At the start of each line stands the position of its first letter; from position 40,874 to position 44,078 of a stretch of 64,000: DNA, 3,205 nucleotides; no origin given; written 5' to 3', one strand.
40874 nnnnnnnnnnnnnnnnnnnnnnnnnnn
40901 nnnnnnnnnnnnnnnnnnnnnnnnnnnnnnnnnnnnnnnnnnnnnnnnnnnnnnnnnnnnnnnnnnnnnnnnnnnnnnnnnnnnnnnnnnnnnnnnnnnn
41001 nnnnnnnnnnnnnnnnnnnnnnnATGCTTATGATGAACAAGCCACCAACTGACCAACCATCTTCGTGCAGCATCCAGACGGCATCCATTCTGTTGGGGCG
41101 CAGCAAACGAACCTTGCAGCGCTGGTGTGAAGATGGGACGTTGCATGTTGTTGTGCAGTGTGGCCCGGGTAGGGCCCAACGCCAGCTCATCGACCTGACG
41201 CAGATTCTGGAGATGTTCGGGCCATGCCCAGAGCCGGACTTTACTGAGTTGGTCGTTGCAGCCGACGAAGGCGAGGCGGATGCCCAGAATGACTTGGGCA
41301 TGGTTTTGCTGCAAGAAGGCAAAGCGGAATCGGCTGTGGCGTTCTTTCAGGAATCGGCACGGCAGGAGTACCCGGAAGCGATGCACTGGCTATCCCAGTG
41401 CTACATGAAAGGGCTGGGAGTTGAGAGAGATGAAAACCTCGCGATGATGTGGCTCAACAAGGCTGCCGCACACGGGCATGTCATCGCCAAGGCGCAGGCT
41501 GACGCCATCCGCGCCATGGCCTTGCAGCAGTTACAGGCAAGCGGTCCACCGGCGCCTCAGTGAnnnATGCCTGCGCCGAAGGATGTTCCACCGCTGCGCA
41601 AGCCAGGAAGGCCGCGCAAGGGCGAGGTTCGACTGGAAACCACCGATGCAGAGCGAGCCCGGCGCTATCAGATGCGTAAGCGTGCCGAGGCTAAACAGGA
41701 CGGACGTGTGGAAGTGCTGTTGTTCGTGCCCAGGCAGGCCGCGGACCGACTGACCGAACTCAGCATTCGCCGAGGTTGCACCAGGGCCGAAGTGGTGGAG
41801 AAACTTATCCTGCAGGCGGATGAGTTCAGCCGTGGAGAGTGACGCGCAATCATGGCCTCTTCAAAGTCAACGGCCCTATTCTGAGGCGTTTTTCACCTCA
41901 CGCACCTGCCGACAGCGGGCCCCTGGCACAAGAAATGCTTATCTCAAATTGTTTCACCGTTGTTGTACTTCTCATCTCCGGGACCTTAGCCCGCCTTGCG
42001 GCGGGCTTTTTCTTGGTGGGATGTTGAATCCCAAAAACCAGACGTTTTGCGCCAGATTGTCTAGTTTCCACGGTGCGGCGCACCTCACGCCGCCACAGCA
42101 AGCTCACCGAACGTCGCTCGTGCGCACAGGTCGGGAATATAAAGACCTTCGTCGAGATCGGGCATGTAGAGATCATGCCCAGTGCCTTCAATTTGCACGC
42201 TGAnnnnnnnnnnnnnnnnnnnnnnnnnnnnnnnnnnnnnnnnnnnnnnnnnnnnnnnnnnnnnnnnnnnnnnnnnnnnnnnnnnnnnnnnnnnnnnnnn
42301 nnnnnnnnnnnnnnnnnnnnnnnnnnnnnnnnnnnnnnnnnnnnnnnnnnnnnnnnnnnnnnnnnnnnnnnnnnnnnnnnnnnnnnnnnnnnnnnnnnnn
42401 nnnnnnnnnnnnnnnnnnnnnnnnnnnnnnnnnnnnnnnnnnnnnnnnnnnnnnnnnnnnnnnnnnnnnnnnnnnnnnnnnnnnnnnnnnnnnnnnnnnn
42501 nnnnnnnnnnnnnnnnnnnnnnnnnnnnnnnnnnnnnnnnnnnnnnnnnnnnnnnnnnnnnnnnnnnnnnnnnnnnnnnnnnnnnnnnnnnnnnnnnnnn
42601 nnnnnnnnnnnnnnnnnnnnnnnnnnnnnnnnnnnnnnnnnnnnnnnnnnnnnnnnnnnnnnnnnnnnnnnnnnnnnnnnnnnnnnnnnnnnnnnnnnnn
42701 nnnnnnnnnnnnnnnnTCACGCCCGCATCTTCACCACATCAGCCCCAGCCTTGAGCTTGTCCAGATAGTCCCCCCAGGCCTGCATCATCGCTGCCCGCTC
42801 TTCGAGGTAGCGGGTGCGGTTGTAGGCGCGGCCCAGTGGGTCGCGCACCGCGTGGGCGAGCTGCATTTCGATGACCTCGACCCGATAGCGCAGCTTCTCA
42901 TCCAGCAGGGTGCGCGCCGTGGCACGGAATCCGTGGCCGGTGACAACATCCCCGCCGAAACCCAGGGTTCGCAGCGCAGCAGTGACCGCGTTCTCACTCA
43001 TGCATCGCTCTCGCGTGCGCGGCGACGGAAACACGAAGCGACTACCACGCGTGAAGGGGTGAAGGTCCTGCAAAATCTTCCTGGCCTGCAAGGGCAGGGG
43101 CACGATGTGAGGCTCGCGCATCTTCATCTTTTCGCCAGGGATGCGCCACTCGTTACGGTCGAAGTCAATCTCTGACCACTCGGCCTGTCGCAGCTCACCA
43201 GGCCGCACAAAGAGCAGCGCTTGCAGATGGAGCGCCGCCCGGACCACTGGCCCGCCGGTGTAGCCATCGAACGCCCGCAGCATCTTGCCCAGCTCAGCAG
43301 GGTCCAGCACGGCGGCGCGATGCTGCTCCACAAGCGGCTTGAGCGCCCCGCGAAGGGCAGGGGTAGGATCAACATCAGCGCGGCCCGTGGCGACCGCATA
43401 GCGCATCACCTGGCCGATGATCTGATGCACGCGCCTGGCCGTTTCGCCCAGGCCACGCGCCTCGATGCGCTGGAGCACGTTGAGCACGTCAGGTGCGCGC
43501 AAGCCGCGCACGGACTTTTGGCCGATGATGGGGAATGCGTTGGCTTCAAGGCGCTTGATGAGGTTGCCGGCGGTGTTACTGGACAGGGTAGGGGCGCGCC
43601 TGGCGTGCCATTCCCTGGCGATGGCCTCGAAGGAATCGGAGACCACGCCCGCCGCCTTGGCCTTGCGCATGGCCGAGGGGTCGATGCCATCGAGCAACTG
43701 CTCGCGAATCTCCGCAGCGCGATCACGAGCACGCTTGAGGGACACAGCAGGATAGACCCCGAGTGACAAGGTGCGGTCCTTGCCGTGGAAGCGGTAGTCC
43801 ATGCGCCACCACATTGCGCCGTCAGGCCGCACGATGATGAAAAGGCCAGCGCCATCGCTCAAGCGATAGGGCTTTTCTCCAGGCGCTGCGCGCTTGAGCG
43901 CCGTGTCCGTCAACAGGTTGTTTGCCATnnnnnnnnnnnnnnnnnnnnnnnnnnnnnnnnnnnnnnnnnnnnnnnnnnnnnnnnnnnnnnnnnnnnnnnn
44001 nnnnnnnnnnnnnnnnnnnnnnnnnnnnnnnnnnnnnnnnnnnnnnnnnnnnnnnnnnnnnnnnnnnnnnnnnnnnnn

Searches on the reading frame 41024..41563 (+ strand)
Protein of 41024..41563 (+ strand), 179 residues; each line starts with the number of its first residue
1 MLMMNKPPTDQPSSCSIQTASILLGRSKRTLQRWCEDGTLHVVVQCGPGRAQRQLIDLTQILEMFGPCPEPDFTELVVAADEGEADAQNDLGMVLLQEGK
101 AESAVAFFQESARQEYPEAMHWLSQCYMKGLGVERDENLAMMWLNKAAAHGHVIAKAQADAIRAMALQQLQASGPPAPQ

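Call 19: search_protein_families(library=pfam, proteins=[window:41024-41563:+], max_evalue=0.01)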
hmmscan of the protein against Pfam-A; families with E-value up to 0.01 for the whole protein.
window:41024-41563:+ (179 aa): 7 families
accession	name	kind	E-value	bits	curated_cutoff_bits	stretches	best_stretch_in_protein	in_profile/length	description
PF08238.18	Sel1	-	3.1e-13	50.1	30.7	1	117-152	1-36/36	Sel1 repeat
PF14559.12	TPR_19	-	0.00024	21.8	25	0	95-129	1-37/68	Tetratricopeptide repeat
PF12728.13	HTH_17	-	0.0013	19.4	27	1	17-49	4-33/51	Helix-turn-helix domain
PF07719.23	TPR_2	-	0.0032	17.9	27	0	85-113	1-29/34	Tetratricopeptide repeat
PF13432.12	TPR_16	-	0.0053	17.6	32.7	1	78-117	24-62/65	Tetratricopeptide repeat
PF13424.12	TPR_12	-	0.0079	16.8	30.1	0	82-111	42-71/77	Tetratricopeptide repeat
PF23310.1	TPR_27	-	0.0092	16.1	27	0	133-156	41-64/110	Plant tetratrico peptide repeats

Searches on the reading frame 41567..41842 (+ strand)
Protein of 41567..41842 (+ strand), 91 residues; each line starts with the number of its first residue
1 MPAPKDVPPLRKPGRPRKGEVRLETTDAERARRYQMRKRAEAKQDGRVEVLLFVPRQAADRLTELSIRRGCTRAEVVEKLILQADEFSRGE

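Call 19: search_protein_families(library=pfam, proteins=[window:41567-41842:+], max_evalue=0.01)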
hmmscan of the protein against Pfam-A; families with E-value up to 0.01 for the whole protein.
window:41567-41842:+ (91 aa): 1 family
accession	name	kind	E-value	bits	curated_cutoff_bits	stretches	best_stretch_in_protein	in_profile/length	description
PF10723.15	RepB-RCR_reg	-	0.00021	21.6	21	1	26-83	23-75/81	Replication regulatory protein RepB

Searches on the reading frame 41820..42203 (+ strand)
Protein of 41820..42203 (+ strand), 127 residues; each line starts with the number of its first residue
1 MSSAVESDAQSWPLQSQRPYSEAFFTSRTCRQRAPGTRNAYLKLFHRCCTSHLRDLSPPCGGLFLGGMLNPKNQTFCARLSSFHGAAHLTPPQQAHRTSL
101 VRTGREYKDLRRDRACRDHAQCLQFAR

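Call 19: search_protein_families(library=pfam, proteins=[window:41820-42203:+], max_evalue=0.01)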
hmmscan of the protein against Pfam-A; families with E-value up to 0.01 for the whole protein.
window:41820-42203:+ (127 aa): 0 families

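Call 41: search_protein_families(library=pfam, proteins=[window:41820-42203:+], max_evalue=5)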
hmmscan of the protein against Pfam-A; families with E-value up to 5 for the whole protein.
window:41820-42203:+ (127 aa): 1 family
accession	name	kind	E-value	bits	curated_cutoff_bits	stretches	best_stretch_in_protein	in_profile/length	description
PF09461.15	PcF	-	3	8.7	25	1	20-51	13-40/45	Phytotoxin PcF protein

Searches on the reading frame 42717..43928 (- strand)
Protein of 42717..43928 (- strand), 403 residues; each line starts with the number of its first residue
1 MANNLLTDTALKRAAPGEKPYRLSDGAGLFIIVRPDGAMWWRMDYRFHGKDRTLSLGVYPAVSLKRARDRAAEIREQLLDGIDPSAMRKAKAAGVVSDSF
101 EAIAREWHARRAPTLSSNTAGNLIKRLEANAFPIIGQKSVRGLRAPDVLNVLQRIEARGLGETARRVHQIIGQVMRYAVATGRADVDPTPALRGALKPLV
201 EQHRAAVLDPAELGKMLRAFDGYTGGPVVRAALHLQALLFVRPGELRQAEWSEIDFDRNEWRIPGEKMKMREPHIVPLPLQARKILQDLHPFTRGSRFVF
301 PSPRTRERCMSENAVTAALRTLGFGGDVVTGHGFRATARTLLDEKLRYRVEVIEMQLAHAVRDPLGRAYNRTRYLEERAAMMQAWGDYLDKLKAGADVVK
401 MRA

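Call 19: search_protein_families(library=pfam, proteins=[window:42717-43928:-], max_evalue=0.01)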
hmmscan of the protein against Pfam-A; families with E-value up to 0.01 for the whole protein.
window:42717-43928:- (403 aa): 3 families
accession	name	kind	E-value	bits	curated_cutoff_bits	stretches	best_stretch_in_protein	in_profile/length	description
PF22022.2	Phage_int_M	-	8.2e-32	109.8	27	1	100-195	1-96/96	Phage integrase central domain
PF13356.12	Arm-DNA-bind_3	-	1.8e-24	86.1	27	1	6-91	1-83/83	Arm DNA-binding domain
PF00589.27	Phage_integrase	-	1.6e-13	51.2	27.1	1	208-371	3-167/172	Phage integrase family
